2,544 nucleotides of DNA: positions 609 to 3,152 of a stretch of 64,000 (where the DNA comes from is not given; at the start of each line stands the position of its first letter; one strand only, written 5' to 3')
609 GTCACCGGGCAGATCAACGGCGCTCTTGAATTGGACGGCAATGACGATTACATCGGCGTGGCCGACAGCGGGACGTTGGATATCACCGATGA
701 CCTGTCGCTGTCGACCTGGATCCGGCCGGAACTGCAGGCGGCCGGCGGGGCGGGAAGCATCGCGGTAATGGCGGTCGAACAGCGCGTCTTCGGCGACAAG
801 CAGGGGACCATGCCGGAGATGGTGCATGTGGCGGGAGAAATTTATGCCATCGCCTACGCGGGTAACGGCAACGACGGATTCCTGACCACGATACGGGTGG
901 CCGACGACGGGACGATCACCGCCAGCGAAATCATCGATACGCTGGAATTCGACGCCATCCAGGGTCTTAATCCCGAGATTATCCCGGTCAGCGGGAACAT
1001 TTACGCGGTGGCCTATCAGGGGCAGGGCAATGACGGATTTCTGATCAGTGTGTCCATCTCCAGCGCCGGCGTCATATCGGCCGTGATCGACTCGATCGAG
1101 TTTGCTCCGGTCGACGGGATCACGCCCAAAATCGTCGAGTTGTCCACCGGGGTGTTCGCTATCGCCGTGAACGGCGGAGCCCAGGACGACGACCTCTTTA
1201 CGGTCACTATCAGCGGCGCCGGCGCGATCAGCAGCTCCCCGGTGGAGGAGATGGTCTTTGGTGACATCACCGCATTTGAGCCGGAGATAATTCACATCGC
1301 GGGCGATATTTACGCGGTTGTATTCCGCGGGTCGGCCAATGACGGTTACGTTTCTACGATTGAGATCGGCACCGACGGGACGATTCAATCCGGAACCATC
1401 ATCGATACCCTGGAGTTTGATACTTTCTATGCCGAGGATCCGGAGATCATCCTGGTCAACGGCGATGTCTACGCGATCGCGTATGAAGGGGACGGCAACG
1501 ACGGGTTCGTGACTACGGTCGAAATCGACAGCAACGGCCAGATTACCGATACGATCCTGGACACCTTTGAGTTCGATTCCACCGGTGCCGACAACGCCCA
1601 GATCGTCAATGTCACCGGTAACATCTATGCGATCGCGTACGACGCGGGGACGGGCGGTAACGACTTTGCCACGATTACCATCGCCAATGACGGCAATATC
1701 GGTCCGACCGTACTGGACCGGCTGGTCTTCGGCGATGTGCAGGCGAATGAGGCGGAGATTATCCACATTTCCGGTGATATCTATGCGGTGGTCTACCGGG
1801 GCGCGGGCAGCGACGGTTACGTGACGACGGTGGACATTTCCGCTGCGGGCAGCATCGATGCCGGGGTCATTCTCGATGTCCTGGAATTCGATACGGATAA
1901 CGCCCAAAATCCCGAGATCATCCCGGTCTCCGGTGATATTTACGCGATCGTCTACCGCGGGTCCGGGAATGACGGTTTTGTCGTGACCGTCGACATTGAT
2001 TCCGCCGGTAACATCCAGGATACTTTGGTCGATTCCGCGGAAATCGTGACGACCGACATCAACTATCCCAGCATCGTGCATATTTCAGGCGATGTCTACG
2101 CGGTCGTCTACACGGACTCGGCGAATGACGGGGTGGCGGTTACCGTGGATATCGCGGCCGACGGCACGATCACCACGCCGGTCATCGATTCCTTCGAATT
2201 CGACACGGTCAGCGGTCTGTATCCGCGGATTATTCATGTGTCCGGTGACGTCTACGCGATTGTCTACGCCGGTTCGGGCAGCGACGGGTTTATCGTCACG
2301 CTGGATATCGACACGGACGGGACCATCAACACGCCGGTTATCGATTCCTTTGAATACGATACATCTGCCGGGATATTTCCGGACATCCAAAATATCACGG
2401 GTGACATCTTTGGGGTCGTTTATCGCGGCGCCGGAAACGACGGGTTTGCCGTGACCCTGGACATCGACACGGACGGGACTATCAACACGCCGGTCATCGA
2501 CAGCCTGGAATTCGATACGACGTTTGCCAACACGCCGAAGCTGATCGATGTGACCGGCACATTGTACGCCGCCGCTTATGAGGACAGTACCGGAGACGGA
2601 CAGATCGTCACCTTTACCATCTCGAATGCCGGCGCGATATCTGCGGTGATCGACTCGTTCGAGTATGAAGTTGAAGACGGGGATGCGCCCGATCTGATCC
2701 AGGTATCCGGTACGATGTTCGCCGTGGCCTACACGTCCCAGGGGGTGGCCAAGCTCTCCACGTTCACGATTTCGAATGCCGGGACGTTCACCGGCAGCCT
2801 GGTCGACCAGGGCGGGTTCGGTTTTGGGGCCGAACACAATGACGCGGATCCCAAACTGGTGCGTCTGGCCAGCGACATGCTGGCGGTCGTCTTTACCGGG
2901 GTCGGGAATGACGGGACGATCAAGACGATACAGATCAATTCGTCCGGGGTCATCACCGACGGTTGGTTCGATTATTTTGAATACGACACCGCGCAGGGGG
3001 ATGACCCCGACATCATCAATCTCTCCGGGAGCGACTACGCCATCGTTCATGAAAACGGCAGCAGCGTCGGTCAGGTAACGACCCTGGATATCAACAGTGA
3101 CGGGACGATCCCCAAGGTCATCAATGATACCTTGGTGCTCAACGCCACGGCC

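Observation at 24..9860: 3278-aa MshQ-like DUF2341/LamG surface protein carrying about 21 tandem 68-aa repeats of an unfamiliar type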

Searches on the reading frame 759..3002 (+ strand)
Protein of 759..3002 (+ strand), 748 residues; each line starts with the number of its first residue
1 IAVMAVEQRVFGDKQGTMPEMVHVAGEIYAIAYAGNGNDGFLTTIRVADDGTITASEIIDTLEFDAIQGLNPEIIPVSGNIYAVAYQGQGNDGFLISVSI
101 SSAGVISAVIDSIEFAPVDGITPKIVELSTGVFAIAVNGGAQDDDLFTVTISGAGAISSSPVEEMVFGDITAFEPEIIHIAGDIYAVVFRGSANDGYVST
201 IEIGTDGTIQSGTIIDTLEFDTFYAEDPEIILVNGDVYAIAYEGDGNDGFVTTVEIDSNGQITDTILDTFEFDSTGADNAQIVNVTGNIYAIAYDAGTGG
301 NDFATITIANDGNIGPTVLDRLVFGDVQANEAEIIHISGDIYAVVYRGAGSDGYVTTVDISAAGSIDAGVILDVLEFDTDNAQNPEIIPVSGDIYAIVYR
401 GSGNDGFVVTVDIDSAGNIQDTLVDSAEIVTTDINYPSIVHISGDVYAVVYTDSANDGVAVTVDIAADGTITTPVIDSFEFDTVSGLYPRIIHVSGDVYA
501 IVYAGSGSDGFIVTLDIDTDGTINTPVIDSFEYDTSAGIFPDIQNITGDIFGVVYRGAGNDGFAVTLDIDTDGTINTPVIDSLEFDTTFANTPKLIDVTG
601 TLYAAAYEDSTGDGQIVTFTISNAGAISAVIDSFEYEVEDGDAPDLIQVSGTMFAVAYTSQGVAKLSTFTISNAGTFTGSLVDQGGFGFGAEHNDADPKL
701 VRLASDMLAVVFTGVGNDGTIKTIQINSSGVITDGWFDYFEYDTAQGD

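Call 43: predict_structure(alignment_id=A1)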
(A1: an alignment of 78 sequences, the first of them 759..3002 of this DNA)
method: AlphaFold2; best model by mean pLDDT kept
length: 748 residues; sequences in the alignment: 78
mean_pLDDT: 73.3   pTM: 0.65
mean pLDDT of the five models: 73.3, 70.6, 69.5, 69.1, 67.1
residues with pLDDT >= 90: 334; 70-90: 44; 50-70: 206; < 50: 164
segments of 3 or more residues with pLDDT < 50: 1-9, 13-18, 33-38, 53-58, 66-68, 140-143, 161-172, 194-197, 207-211, 579-593, 595-603, 620-635, 661-664, 671-697, 713-715, 717-720, 732-748
pLDDT, mean of each block of 10 residues (from residue 1): 44 48 54 50 57 50 54 69 67 68 62 62 65 62 56 61 42 55 59 49 51 84 98 98 97 97 96 95 97 87 94 97 80 96 95 96 84 94 98 98 97 97 96 95 98 97 98 95 98 97 98 98 91 96 97 98 97 75 40 47 50 54 42 48 52 54 51 43 40 48 56 48 52 42 38
secondary structure, 60 per line:
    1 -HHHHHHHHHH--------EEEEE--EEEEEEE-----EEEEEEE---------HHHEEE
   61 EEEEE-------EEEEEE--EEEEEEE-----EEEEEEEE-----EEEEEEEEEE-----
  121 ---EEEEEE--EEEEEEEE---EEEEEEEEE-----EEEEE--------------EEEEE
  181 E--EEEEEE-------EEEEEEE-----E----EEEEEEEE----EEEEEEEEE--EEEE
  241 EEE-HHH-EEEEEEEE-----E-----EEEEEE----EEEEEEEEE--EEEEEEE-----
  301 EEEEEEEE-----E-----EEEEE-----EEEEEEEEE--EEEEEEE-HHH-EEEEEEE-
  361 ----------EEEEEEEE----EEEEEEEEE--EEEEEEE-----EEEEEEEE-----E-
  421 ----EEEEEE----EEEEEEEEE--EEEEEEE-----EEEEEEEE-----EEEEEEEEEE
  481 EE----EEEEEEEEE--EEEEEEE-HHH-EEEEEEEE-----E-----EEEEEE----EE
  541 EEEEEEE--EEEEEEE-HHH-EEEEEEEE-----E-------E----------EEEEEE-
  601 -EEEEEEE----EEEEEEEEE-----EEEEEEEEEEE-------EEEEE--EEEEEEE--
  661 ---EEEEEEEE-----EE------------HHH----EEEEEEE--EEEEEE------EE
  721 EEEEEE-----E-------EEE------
elements in order (helices of 4 or more, strands of 3 or more residues): H2-11 E20-24 E27-33 E39-45 E58-65 E73-78 E81-87 E93-100 E106-115 E124-129 E132-139 E143-151 E157-161 E176-181 E184-189 E197-203 E214-221 E226-234 E237-243 E249-256 E268-273 E278-286 E289-295 E301-308 E320-324 E330-338 E341-347 E353-359 E371-378 E383-391 E394-400 E406-413 E425-430 E435-443 E446-452 E458-465 E471-482 E487-495 E498-504 E510-517 E529-534 E539-547 E550-556 E562-569 E594-599 E602-608 E613-621 E627-637 E645-649 E652-658 E664-671 E698-704 E707-712 E719-726 E740-742

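Call 46: fold_search(model_id=the predicted structure, library=pdb)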
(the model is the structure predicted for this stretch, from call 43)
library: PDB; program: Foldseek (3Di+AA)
matches with E <= 10: 1405; with E <= 0.001: 712
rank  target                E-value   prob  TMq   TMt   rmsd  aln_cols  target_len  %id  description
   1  6jp6_A                1.6e-12  1.00  0.21  0.16  33.9       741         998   10  The X-ray structure of yeast tRNA methyltransferase complex of Trm7 and Trm734 essential for 2'-O-methylation at the f (released 2019-10-02)
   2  8bbf_B                1.9e-12  1.00  0.18  0.13  31.5       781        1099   12  Structure of the IFT-A complex; IFT-A1 module (released 2022-12-07)
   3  4xfv                  6.6e-12  1.00  0.20  0.21  29.2       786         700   10  Crystal Structure of Elp2 (released 2015-05-20)
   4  9n73_LQ               9.1e-12  1.00  0.22  0.20  27.4       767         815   10  SSU processome maturation and disassembly, State G (released 2025-10-29)
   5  6zqe_UL               1.0e-11  1.00  0.19  0.18  28.7       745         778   12  Cryo-EM structure of the 90S pre-ribosome from Saccharomyces cerevisiae, state Dis-A (Poly-Ala) (released 2020-09-23)
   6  9lto_S                1.2e-11  1.00  0.18  0.18  26.6       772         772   10  Cryo-EM structure of DDB1-DDA1-DET1-Ube2e2 complex (released 2026-01-28)
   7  9saf_A                1.2e-11  1.00  0.17  0.15  27.2       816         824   10  Ternary PROTAC-mediated complex of BRD4-BD1/CRBN/DDB1 and JQ1-AcQ bifunctional degrader (released 2025-10-01)
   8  9n6v_LQ               1.3e-11  1.00  0.25  0.23  21.1       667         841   11  SSU processome maturation and disassembly, State A (released 2025-11-05)
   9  9n74_LQ               1.7e-11  1.00  0.14  0.13  27.6       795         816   12  SSU processome maturation and disassembly, State H (released 2025-10-29)
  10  6h0g_A                1.9e-11  1.00  0.19  0.17  26.1       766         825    9  Structure of the DDB1-CRBN-pomalidomide complex bound to ZNF692(ZF4) (released 2018-11-07)
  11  6bn8_A                2.4e-11  1.00  0.17  0.16  27.9       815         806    9  Crystal structure of DDB1-CRBN-BRD4(BD1) complex bound to dBET55 PROTAC. (released 2018-06-06)
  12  6zqd_UL               2.6e-11  1.00  0.18  0.18  28.2       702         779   12  Cryo-EM structure of the 90S pre-ribosome from Saccharomyces cerevisiae, state Post-A1 (released 2020-09-23)
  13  8eoi_A                3.0e-11  1.00  0.19  0.15  30.1       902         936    9  Structure of a human EMC:human Cav1.2 channel complex in GDN detergent (released 2023-05-24)
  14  7mq8_LT               3.3e-11  1.00  0.25  0.22  19.1       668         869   12  Cryo-EM structure of the human SSU processome, state pre-A1 (released 2021-09-22)
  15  9n6z_LQ               3.5e-11  1.00  0.22  0.20  26.4       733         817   10  SSU processome maturation and disassembly, State D (released 2025-11-05)
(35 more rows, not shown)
